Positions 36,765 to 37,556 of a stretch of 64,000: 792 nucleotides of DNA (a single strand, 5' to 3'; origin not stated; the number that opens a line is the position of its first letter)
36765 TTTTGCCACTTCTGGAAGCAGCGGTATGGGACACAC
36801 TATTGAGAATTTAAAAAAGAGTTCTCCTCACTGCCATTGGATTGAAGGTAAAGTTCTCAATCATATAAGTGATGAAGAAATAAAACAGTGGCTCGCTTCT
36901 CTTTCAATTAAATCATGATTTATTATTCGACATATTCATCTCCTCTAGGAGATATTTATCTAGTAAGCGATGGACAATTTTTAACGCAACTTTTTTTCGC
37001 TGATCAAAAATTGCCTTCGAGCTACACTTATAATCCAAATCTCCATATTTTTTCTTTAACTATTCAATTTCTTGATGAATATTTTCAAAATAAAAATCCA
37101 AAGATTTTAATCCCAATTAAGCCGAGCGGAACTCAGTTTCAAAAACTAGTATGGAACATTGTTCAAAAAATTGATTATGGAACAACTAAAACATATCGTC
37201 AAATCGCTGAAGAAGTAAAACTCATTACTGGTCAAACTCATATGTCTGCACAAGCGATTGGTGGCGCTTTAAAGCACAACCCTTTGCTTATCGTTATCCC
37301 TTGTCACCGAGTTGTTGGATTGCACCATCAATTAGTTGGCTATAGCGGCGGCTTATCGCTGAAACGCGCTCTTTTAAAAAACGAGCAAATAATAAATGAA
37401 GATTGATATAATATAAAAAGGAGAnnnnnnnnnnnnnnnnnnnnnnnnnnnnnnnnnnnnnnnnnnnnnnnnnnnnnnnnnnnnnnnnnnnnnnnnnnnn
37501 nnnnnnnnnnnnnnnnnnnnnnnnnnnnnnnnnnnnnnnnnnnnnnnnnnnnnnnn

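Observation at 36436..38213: Heliorhodopsin encoded in an apparent operon with flavodoxin and the DNA-repair methyltransferase Ogt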

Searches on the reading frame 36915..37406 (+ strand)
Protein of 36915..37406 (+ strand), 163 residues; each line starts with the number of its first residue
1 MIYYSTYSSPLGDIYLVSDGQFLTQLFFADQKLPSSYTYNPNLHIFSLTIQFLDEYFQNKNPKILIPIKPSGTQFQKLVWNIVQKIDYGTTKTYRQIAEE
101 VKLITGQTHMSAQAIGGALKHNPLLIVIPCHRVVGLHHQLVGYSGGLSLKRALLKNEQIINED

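Call 3: search_protein_families(library=pfam, proteins=[window:36915-37406:+], max_evalue=0.01)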
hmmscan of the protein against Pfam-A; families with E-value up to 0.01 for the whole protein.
window:36915-37406:+ (163 aa): 2 families
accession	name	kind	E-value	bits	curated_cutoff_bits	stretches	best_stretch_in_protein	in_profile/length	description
PF01035.26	DNA_binding_1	-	1.7e-26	92.3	27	1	74-158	1-80/81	6-O-methylguanine DNA methyltransferase, DNA binding domain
PF02870.21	Methyltransf_1N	-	7.4e-10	39.7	21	1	2-69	1-70/71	6-O-methylguanine DNA methyltransferase, ribonuclease-like domain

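Call 4: search_protein_families(library=ncbifam, proteins=[window:36915-37406:+], max_evalue=0.01)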
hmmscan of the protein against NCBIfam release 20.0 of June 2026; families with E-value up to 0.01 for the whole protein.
window:36915-37406:+ (163 aa): 5 families
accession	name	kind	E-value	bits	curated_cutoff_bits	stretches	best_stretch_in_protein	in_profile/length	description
TIGR00589.1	ogt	superfamily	1.3e-25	89.2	46.4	1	73-157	1-80/80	methylated-DNA--[protein]-cysteine S-methyltransferase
NF011964.0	PRK15435.1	equivalog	1.9e-17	63.3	345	1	45-159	241-350/354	bifunctional DNA-binding transcriptional regulator/O6-methylguanine-DNA methyltransferase Ada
NF007626.0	PRK10286.1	equivalog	2.3e-17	63.6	192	1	54-158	67-167/171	methylated-DNA--[protein]-cysteine S-methyltransferase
NF003022.0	PRK03887.1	equivalog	5.6e-13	49.1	164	1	73-158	91-169/175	methylated-DNA--protein-cysteine methyltransferase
NF041132.1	DNA_protcyst_Mta_Thcoc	equivalog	6.2e-13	48.9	250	1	73-157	91-168/169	methylated-DNA--protein-cysteine methyltransferase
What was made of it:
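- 36915..37406 (+): ogt, O6-alkylguanine-DNA alkyltransferase, 163 aa. Its start overlaps the fld stop (ATGA) and it has no Shine-Dalgarno sequence of its own, so translational coupling is likely. PF02870 plus PF01035; TIGR00589 (calls 3, 4).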

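Call 6: search_solved_structures(query=window:36915-37406:+, show_alignments=2)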
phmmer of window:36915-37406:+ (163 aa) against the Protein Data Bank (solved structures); distinct sequences matched with E-value up to 0.001: 45.
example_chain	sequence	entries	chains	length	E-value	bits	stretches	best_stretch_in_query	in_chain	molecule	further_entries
4wxd_A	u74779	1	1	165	4.3e-28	101.4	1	1-157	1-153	Methylated-DNA--protein-cysteine methyltransferase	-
4bhc_A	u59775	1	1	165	5.1e-28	101.1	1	1-157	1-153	METHYLATED-DNA--PROTEIN-CYSTEINE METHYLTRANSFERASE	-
4bhb_A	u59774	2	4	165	5.2e-28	101.1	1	1-157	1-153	METHYLATED-DNA--PROTEIN-CYSTEINE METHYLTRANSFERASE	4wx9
4wxc_A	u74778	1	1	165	1.9e-27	99.3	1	1-157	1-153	Methylated-DNA--protein-cysteine methyltransferase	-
4zyg_A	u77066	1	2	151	6e-19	71.6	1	1-158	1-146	Methylated-DNA--protein-cysteine methyltransferase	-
4zye_A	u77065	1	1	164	8.1e-19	71.2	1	1-158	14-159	Methylated-DNA--protein-cysteine methyltransferase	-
1wrj_A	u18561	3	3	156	4.2e-18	68.9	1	1-158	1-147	Methylated-DNA--protein-cysteine methyltransferase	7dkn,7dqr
4zyd_A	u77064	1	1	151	1.1e-17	67.5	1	1-158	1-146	Methylated-DNA--protein-cysteine methyltransferase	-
7dqt_A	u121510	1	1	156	1.5e-17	67.1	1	1-158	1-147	Methylated-DNA--protein-cysteine methyltransferase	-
4zyh_A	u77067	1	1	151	1.5e-17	67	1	1-158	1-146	Methylated-DNA--protein-cysteine methyltransferase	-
5llq_A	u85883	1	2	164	2.9e-17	66.2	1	1-158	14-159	Methylated-DNA--protein-cysteine methyltransferase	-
6ga0_A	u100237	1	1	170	5.5e-17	65.2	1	1-158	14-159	Methylated-DNA--protein-cysteine methyltransferase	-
7csm_A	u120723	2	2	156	1.1e-16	64.3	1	1-158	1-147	Methylated-DNA--protein-cysteine methyltransferase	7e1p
7d4v_A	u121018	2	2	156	4e-16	62.5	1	1-158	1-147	Methylated-DNA--protein-cysteine methyltransferase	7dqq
8aes_A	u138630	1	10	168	9.1e-16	61.3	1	1-158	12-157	Methylated-DNA--protein-cysteine methyltransferase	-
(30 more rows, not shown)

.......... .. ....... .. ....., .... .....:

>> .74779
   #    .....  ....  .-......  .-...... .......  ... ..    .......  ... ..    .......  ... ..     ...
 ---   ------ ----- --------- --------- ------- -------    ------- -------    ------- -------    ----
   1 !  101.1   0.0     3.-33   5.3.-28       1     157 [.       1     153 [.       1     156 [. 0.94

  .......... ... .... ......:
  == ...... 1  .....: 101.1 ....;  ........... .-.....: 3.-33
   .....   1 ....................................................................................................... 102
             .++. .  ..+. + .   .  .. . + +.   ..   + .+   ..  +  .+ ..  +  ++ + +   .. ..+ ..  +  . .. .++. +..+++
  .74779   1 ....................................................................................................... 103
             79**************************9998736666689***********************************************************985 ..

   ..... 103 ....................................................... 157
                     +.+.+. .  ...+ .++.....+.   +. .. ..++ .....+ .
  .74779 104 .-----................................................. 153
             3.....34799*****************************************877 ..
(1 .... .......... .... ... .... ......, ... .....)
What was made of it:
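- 36915..37406 (+): Aligns full-length to M. tuberculosis Ogt 4wxd, E 4e-28, with PCHRV conserved (call 6).
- On O6-alkylguanine-DNA alkyltransferase (Ogt/AGT): C130 in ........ aligns to Mtb Ogt (call 6).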

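Call 30: find_homologous_proteins(query=window:36915-37406:+, max_evalue=1e-10)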
Query window:36915-37406:+ (163 aa): 217 proteins with E <= 1e-10 among 245 candidates; the best 120 are listed.
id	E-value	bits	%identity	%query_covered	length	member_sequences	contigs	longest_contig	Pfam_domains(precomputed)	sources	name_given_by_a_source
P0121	1.5e-102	358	99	100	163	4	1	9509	PF02870.22,PF01035.27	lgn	-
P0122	3.4e-86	305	86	99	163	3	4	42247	PF02870.22,PF01035.27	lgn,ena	-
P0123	2.0e-37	146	48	97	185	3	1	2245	PF02870.22,PF01035.27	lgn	-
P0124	7.8e-37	144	46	99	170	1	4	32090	PF02870.22,PF01035.27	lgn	-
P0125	1.7e-35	140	45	96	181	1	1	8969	PF02870.22,PF01035.27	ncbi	-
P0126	2.0e-35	140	46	96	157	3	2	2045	PF02870.22,PF01035.27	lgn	-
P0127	3.3e-35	139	47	96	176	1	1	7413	PF02870.22,PF01035.27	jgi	-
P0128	5.5e-35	138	49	98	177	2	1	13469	PF02870.22,PF01035.27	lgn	-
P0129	1.8e-34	137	48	99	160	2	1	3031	PF02870.22,PF01035.27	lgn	-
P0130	2.0e-34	137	45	97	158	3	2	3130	PF02870.22,PF01035.27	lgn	-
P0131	2.2e-34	137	46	96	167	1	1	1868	PF02870.22,PF01035.27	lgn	-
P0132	2.9e-34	136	45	100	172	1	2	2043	PF02870.22,PF01035.27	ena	-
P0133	3.0e-34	136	46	96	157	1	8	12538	PF02870.22,PF01035.27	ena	-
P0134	3.6e-34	136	45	98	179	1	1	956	PF02870.22,PF01035.27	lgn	-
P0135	3.8e-34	136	46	98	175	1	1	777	PF02870.22,PF01035.27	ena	-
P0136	4.2e-34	136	45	97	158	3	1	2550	PF02870.22,PF01035.27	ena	-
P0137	4.7e-34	135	44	98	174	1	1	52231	PF02870.22,PF01035.27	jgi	-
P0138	4.9e-34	135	48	98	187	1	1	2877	PF02870.22,PF01035.27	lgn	-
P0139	1.2e-33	134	45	97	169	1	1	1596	PF02870.22,PF01035.27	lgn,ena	-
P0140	1.3e-33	134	44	95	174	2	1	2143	PF02870.22,PF01035.27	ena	-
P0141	1.3e-33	134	45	97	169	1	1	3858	PF02870.22,PF01035.27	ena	-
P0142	1.5e-33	134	46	98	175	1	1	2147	PF02870.22,PF01035.27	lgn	-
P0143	1.5e-33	134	46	96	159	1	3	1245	PF02870.22,PF01035.27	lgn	-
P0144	2.2e-33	133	41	99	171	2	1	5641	PF02870.22,PF01035.27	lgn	-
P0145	3.4e-33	133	45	97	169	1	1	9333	PF02870.22,PF01035.27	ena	-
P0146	3.9e-33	132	45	97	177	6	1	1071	PF02870.22,PF01035.27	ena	-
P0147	4.3e-33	132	44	96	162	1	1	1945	PF02870.22,PF01035.27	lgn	-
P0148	6.4e-33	132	44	96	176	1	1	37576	PF02870.22,PF01035.27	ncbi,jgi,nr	ncbi:MAG: methylated-DNA--[protein]-cysteine S-methyltransferase [Bifidobacteriaceae bacterium]|jgi:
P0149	1.3e-32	131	44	98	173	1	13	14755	PF02870.22,PF01035.27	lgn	-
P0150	2.2e-32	130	44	98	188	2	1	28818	PF02870.22,PF01035.27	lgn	-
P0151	3.1e-32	130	44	96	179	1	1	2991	PF02870.22,PF01035.27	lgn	-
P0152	6.4e-32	129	44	96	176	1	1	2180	PF02870.22,PF01035.27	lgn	-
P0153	8.5e-32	128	42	98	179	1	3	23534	PF02870.22,PF01035.27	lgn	-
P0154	9.4e-32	128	44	98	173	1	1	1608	PF02870.22,PF01035.27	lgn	-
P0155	1.2e-31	128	44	98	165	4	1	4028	PF02870.22,PF01035.27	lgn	-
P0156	1.3e-31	128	44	97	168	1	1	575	PF02870.22,PF01035.27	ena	-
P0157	1.4e-31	127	43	98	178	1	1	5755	PF02870.22,PF01035.27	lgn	-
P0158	1.7e-31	127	43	97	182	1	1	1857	PF02870.22,PF01035.27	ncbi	-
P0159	2.1e-31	127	45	93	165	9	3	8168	PF02870.22,PF01035.27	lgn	-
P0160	2.4e-31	127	44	94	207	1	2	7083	PF02870.22,PF01035.27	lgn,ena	-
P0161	3.4e-31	126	45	94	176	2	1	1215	PF02870.22,PF01035.27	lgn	-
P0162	3.9e-31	126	43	96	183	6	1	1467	PF02870.22,PF01035.27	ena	-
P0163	5.6e-31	125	47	96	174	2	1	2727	PF01035.27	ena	-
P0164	6.0e-31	125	46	98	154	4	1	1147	PF02870.22,PF01035.27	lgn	-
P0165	6.9e-31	125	44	98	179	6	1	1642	PF02870.22,PF01035.27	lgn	-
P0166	8.1e-31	125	44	96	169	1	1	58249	PF02870.22,PF01035.27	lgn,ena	-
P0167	8.6e-31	125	44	99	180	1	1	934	PF02870.22,PF01035.27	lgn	-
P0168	1.1e-30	124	44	94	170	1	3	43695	PF02870.22,PF01035.27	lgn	-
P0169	1.2e-30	124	43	98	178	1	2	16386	PF02870.22,PF01035.27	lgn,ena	-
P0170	1.8e-30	124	43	97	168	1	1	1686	PF02870.22,PF01035.27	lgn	-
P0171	2.9e-30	123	40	96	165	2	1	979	PF02870.22,PF01035.27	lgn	-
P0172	2.9e-30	123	43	91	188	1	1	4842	PF02870.22,PF01035.27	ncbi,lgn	-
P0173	3.1e-30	123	42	97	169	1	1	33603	PF02870.22,PF01035.27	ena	-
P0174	3.6e-30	123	44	96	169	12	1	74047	PF02870.22,PF01035.27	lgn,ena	-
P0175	3.6e-30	123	43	98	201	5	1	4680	PF02870.22,PF01035.27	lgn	-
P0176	4.2e-30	123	44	96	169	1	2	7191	PF02870.22,PF01035.27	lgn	-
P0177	5.8e-30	122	43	96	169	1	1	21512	PF02870.22,PF01035.27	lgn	-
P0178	7.3e-30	122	44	97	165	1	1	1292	PF02870.22,PF01035.27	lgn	-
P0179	1.1e-29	121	43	98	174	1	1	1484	PF02870.22,PF01035.27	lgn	-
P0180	1.3e-29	121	45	97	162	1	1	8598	PF02870.22,PF01035.27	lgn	-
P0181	1.4e-29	121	42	96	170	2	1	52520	PF02870.22,PF01035.27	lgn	-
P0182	2.0e-29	120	44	96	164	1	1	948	PF02870.22,PF01035.27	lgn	-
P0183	2.4e-29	120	42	95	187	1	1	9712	PF02870.22,PF01035.27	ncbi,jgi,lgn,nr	ncbi:MAG: methylated-DNA--[protein]-cysteine S-methyltransferase [Helicobacteraceae bacterium]|jgi:m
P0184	4.3e-29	119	42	98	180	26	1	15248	PF02870.22,PF01035.27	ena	-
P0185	5.0e-29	119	44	98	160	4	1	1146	PF02870.22,PF01035.27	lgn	-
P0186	5.0e-29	119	45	97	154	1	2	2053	PF02870.22,PF01035.27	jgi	-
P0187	5.9e-29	119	41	98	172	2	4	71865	PF02870.22,PF01035.27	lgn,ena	-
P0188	6.8e-29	119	39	98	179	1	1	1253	PF02870.22,PF01035.27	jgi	jgi:methylated-DNA-[protein]-cysteine S-methyltransferase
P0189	7.5e-29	119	41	97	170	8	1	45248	PF02870.22,PF01035.27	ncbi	-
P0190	9.0e-29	118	41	100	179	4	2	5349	PF02870.22,PF01035.27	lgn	-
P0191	1.5e-28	118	42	97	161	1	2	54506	PF02870.22,PF01035.27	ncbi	-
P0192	1.6e-28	117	43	96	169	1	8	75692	PF02870.22,PF01035.27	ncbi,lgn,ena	-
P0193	1.8e-28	117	44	97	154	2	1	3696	PF02870.22,PF01035.27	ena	-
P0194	2.0e-28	117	42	98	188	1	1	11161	PF02870.22,PF01035.27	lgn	-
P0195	3.8e-28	116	45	95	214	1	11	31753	PF02870.22,PF01035.27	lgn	-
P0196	4.2e-28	116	40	98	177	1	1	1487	PF02870.22,PF01035.27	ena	-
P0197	4.4e-28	116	41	97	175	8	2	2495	PF02870.22,PF01035.27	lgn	-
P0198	5.9e-28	116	40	98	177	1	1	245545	PF02870.22,PF01035.27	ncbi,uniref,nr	ncbi:methylated-DNA--[protein]-cysteine S-methyltransferase [Pseudoflavonifractor sp. MSJ-37]|uniref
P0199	9.2e-28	115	44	96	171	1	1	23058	PF02870.22,PF01035.27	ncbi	-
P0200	1.0e-27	115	40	96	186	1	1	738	PF02870.22,PF01035.27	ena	-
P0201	1.1e-27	115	41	94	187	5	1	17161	PF02870.22,PF01035.27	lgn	-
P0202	1.1e-27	115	40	96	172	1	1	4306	PF02870.22,PF01035.27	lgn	-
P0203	1.1e-27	115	43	89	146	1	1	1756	PF01035.27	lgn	-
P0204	1.6e-27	114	39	98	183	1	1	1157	PF02870.22,PF01035.27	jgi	jgi:methylated-DNA-[protein]-cysteine S-methyltransferase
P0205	1.6e-27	114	41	98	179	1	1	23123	PF02870.22,PF01035.27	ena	-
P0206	2.0e-27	114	41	100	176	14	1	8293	PF02870.22,PF01035.27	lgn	-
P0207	2.0e-27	114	40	95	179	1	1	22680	PF02870.22,PF01035.27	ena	-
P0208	2.4e-27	114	40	98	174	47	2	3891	PF02870.22,PF01035.27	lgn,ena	-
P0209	2.9e-27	113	41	97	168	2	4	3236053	PF02870.22,PF01035.27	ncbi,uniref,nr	ncbi:methylated-DNA--[protein]-cysteine S-methyltransferase [Corynebacterium felinum]|uniref:Methyla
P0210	7.3e-27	112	42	94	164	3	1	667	PF02870.22,PF01035.27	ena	-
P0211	7.5e-27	112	42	98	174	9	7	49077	PF02870.22,PF01035.27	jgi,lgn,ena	-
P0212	7.6e-27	112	38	82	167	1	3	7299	PF01035.27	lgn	-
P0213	1.2e-26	111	44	96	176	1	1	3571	PF02870.22,PF01035.27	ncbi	-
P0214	2.0e-26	111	40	96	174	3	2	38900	PF02870.22,PF01035.27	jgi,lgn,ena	-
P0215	2.7e-26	110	41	98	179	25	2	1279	PF02870.22,PF01035.27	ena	-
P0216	4.5e-26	109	41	97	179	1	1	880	PF02870.22,PF01035.27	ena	-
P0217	9.0e-26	109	39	93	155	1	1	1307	PF02870.22,PF01035.27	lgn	-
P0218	2.1e-25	107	40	99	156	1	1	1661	PF02870.22,PF01035.27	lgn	-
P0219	4.5e-25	106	40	93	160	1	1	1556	PF02870.22,PF01035.27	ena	-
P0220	1.1e-24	105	41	93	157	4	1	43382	PF02870.22,PF01035.27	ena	-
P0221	1.2e-24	105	41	94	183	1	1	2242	PF02870.22,PF01035.27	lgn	-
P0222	1.9e-24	104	39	94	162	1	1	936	PF02870.22,PF01035.27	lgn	-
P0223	3.0e-24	104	39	96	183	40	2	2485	PF01035.27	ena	-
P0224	3.8e-24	103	43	85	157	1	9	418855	PF02870.22,PF01035.27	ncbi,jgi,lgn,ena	jgi:methylated-DNA-[protein]-cysteine S-methyltransferase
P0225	4.4e-24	103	39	97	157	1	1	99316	PF02870.22,PF01035.27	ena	-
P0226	4.6e-24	103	41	98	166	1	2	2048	PF01035.27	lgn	-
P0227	4.9e-24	103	40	97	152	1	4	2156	PF01035.27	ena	-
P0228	8.4e-24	102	38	98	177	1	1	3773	PF02870.22,PF01035.27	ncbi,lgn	ncbi:MAG TPA: methylated-DNA--[protein]-cysteine S-methyltransferase [Fimbriimonas sp.]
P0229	1.0e-23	102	43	85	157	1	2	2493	PF02870.22,PF01035.27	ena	-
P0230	1.4e-23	101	43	85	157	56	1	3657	PF02870.22,PF01035.27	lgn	-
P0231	1.5e-23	101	37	96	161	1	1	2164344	PF02870.22,PF01035.27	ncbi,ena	-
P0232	1.9e-23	101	43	85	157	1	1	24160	PF02870.22,PF01035.27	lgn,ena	-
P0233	2.8e-23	100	41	96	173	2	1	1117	PF02870.22,PF01035.27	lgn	-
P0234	4.0e-23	100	40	96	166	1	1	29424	PF02870.22,PF01035.27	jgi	jgi:methylated-DNA-[protein]-cysteine S-methyltransferase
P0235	5.6e-23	99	42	98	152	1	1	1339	PF02870.22,PF01035.27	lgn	-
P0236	7.4e-23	99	39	93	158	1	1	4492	PF02870.22,PF01035.27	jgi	jgi:methylated-DNA-[protein]-cysteine S-methyltransferase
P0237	1.0e-22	99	38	87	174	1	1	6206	PF02870.22,PF01035.27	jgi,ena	-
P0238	1.7e-22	98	38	95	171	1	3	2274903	PF02870.22,PF01035.27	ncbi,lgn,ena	-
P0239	1.8e-22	98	39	95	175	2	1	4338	PF02870.22,PF01035.27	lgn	-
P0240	1.8e-22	98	42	97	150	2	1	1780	PF02870.22,PF01035.27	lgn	-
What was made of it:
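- Ogt: 99%, 86%, then at most 49% (call 30).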

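Call 31: find_encoding_contigs(protein=P0124, flank=5000, max_places=4)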
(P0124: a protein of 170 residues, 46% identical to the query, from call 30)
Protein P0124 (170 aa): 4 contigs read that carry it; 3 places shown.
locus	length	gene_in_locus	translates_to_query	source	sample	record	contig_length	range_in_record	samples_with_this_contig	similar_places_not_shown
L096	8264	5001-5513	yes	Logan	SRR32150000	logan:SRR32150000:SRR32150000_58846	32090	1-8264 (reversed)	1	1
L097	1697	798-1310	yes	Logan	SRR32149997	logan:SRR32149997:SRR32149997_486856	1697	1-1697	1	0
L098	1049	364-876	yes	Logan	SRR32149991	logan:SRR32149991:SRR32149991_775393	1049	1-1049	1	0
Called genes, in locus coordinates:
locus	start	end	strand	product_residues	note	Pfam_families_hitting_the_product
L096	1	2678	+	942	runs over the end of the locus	PF00005:ABC_tran (faint), PF02463:SMC_N (faint), PF03193:RsgA_GTPase (faint), PF13304:AAA_21 (faint), PF13555:AAA_29 (faint), PF20720:nSTAND3 (faint), PF17760:UvrA_inter, PF17755:UvrA_DNA-bind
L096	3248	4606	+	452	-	PF01938:TRAM (weak), PF05958:tRNA_U5-meth_tr, PF02475:TRM5-TYW2_MTfase, PF03602:Cons_hypoth95 (weak), PF05175:MTS (weak), PF09445:Methyltransf_15 (weak)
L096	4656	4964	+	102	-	-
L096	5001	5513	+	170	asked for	PF02870:Methyltransf_1N, PF01035:DNA_binding_1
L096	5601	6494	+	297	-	PF01297:ZnuA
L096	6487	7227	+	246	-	PF02463:SMC_N, PF13476:AAA_23 (weak), PF00005:ABC_tran, PF13304:AAA_21 (weak)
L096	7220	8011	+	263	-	PF00950:ABC-3, PF01032:FecCD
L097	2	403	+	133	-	?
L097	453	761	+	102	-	-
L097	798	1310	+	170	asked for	PF02870:Methyltransf_1N, PF01035:DNA_binding_1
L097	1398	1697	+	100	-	?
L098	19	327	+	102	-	-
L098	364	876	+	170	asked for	PF02870:Methyltransf_1N, PF01035:DNA_binding_1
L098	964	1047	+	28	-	?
